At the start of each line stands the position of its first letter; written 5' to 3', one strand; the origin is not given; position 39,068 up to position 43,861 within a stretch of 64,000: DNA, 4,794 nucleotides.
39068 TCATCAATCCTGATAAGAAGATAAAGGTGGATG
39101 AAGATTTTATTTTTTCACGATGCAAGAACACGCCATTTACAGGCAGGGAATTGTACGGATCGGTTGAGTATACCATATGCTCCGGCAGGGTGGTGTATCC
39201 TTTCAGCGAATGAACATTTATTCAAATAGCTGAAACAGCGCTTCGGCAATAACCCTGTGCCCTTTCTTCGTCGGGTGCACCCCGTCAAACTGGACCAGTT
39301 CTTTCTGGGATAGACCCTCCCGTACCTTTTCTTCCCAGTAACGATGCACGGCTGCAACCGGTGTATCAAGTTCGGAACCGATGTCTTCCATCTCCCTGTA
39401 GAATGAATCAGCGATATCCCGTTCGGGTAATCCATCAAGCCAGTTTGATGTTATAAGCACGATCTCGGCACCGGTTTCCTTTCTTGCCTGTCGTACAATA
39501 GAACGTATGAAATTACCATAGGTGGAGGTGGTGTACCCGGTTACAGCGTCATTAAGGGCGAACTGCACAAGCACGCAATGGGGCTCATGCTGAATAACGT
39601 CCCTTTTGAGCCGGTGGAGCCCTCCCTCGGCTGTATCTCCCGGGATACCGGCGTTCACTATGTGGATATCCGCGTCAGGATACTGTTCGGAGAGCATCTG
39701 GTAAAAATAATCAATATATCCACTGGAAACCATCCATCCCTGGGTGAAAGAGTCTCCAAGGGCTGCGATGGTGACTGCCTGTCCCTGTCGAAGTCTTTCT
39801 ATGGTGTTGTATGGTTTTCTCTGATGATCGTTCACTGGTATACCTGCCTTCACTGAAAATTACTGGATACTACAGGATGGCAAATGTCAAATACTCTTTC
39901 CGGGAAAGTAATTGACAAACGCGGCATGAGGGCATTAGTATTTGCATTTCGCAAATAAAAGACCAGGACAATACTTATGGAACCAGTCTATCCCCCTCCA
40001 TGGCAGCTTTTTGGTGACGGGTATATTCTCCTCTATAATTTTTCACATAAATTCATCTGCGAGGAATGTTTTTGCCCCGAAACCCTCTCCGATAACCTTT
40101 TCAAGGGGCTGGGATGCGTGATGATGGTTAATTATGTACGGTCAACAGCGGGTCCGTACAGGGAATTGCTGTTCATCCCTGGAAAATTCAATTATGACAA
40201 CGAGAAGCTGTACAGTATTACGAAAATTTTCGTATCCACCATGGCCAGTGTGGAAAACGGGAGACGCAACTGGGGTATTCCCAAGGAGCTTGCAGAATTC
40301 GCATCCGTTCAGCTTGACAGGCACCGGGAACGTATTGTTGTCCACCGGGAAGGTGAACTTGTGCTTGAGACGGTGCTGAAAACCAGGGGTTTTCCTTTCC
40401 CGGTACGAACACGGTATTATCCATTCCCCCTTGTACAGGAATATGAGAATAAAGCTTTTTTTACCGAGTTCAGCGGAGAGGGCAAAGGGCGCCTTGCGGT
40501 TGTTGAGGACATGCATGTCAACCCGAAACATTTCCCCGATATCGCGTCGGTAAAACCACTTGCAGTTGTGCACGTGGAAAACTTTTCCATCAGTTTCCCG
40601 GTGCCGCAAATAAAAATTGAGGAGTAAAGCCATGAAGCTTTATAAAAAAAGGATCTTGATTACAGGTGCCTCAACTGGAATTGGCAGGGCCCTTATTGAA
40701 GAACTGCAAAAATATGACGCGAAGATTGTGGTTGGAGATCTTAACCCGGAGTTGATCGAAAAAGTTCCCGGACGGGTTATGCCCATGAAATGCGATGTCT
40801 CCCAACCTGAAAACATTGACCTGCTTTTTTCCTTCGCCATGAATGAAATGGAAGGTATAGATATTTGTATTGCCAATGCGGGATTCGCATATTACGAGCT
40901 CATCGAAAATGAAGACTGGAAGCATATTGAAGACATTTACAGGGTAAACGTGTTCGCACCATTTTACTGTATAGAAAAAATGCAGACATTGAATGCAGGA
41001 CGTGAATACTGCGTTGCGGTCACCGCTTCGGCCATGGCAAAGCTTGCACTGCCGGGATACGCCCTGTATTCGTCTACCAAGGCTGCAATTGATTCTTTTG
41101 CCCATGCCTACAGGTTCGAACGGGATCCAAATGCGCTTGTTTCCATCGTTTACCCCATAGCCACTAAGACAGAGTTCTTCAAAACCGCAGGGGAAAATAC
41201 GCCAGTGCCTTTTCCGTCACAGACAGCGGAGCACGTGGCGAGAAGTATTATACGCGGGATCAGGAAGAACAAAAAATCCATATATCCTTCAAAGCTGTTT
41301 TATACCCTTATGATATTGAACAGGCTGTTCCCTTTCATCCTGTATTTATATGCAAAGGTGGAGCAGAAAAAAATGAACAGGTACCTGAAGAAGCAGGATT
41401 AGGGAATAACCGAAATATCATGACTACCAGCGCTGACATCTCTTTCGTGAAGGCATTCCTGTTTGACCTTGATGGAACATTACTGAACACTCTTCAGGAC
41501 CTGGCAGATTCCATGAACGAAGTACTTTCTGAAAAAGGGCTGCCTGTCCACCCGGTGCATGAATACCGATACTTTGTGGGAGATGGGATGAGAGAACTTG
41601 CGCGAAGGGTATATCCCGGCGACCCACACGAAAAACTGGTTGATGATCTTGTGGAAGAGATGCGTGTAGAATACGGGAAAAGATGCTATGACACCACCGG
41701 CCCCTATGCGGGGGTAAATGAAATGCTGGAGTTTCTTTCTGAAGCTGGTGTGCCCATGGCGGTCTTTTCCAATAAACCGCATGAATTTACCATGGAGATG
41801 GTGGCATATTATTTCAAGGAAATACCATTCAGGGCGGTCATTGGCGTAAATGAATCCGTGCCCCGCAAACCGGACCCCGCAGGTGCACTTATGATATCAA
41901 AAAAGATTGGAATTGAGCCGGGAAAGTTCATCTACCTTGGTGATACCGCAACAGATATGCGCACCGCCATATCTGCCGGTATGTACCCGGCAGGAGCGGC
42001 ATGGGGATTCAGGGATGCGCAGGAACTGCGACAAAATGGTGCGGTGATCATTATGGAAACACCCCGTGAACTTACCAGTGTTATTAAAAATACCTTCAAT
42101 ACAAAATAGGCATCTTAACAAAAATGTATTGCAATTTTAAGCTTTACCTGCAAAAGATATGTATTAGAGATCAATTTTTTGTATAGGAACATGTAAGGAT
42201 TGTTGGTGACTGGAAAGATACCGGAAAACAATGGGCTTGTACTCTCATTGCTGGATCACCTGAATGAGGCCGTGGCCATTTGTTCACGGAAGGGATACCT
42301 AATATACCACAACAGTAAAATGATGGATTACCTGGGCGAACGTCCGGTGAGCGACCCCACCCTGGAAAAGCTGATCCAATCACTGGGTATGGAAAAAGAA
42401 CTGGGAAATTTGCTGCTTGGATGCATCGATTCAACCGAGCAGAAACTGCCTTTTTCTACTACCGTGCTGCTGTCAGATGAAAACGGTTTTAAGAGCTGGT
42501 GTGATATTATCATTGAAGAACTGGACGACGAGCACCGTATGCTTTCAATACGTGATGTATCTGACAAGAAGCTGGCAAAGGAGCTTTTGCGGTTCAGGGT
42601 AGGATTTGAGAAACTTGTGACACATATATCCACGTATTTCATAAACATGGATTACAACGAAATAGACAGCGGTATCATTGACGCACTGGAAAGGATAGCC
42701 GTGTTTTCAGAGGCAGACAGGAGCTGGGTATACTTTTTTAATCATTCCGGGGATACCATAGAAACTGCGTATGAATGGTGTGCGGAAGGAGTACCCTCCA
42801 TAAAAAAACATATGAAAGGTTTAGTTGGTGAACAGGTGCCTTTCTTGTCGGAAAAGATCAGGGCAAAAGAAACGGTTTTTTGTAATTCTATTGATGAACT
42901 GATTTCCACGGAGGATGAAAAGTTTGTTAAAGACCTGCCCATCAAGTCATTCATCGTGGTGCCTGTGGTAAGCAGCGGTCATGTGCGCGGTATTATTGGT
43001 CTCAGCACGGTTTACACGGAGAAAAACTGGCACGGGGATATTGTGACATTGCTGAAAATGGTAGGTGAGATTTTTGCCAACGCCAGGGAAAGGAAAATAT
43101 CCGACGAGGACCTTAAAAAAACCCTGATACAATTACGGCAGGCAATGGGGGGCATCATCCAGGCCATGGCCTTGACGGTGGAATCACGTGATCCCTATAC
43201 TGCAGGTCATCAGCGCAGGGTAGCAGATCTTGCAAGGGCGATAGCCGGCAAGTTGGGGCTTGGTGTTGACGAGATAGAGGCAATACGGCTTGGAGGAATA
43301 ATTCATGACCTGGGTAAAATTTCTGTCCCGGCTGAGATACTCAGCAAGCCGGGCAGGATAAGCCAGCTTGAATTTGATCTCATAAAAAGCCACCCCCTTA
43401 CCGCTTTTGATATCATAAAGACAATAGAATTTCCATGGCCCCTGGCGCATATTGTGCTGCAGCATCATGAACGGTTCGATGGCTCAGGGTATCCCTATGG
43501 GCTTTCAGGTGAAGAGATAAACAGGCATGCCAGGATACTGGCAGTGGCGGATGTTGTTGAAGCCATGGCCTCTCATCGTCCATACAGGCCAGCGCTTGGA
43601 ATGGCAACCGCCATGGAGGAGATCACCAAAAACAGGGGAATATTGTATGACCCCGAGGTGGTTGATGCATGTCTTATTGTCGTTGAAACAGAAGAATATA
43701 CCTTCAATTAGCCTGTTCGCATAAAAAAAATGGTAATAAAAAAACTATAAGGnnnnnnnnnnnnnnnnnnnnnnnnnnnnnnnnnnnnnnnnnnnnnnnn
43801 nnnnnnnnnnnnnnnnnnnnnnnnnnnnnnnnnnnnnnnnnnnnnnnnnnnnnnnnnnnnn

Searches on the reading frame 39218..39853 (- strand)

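Call 45: search_protein_families(library=pfam, proteins=[window:39218-39853:-], max_evalue=0.00001)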
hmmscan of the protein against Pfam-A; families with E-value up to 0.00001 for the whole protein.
window:39218-39853:- (211 aa): 3 families
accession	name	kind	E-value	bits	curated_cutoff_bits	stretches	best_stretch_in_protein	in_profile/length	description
PF13472.12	Lipase_GDSL_2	-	2.3e-23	84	32.9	1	31-201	1-178/178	GDSL-like Lipase/Acylhydrolase family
PF00657.28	Lipase_GDSL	-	2.5e-14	54.4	23.6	1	29-206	1-208/208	GDSL-like Lipase/Acylhydrolase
PF25182.1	NonGDSL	-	7e-11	42.3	80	1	17-206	18-210/220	Non-GDSL lipase-like family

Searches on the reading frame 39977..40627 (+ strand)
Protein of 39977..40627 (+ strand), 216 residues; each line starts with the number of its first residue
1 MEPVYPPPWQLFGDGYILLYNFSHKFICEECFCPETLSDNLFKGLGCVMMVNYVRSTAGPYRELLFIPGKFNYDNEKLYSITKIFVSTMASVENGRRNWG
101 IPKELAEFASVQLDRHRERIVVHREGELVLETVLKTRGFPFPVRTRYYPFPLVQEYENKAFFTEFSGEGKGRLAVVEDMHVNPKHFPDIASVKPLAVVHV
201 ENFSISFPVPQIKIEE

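Call 45: search_protein_families(library=pfam, proteins=[window:39977-40627:+], max_evalue=0.00001)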
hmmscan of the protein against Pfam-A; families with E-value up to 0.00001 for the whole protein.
window:39977-40627:+ (216 aa): 1 family
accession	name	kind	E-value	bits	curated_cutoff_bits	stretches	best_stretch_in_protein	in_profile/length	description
PF06314.16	ADC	-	8.2e-08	32.5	29.8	1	43-137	48-142/238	Acetoacetate decarboxylase (ADC)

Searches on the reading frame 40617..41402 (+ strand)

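Call 45: search_protein_families(library=pfam, proteins=[window:40617-41402:+], max_evalue=0.00001)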
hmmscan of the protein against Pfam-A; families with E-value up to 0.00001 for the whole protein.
window:40617-41402:+ (261 aa): 3 families
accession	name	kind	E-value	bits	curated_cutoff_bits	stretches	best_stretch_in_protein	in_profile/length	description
PF00106.31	adh_short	-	3.7e-29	102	26.6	1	11-193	1-192/195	short chain dehydrogenase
PF13561.12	adh_short_C2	-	3.3e-21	76.4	27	1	17-192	1-185/236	Enoyl-(Acyl carrier protein) reductase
PF08659.16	KR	-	4.1e-07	30.5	22.6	1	13-170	3-168/180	KR domain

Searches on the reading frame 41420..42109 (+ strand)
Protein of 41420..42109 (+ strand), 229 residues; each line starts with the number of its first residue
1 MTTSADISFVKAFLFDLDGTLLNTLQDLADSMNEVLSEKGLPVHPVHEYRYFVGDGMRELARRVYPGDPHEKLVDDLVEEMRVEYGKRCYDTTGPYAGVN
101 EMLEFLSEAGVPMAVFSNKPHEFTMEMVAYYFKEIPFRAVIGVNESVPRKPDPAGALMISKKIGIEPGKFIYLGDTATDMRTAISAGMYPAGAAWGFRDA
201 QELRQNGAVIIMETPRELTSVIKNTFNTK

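Call 45: search_protein_families(library=pfam, proteins=[window:41420-42109:+], max_evalue=0.00001)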
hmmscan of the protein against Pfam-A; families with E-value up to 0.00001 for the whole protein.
window:41420-42109:+ (229 aa): 3 families
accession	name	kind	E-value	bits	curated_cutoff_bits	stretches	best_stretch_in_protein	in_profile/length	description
PF13419.12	HAD_2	-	6e-32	111.6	23.8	1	14-191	2-176/178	Haloacid dehalogenase-like hydrolase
PF00702.32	Hydrolase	-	1.8e-22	81.1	26.4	1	10-187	1-191/191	haloacid dehalogenase-like hydrolase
PF12710.13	HAD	-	5.1e-06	27.5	27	0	14-181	2-186/189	haloacid dehalogenase-like hydrolase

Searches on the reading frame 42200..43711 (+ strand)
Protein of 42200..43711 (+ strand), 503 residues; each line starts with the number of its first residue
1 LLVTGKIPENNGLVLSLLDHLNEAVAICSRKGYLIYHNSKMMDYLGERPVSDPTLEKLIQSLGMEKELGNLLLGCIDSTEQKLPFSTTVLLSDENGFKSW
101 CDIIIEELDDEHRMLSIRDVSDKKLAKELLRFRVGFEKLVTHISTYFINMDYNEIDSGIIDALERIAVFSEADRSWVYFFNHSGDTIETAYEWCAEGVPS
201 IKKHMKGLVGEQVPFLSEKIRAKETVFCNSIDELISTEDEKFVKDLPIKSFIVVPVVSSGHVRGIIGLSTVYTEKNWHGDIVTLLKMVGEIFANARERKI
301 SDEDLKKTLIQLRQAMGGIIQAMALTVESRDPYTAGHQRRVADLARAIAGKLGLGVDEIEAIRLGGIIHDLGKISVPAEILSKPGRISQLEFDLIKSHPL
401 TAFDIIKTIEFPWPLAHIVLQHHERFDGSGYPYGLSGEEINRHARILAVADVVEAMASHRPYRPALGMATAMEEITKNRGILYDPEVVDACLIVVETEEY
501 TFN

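Call 45: search_protein_families(library=pfam, proteins=[window:42200-43711:+], max_evalue=0.00001)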
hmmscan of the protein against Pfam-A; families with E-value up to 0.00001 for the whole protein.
window:42200-43711:+ (503 aa): 4 families
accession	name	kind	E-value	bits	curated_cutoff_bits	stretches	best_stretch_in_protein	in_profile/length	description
PF13487.12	HD_5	-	3.5e-36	125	27.2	1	326-487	6-170/170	HD domain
PF01966.28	HD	-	1.2e-19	71.1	22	1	335-456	2-116/116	HD domain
PF13185.12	GAF_2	-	4e-08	34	28.6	1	154-295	6-134/136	GAF domain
PF01590.32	GAF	-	7.3e-07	30.2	22.4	1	162-295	9-132/133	GAF domain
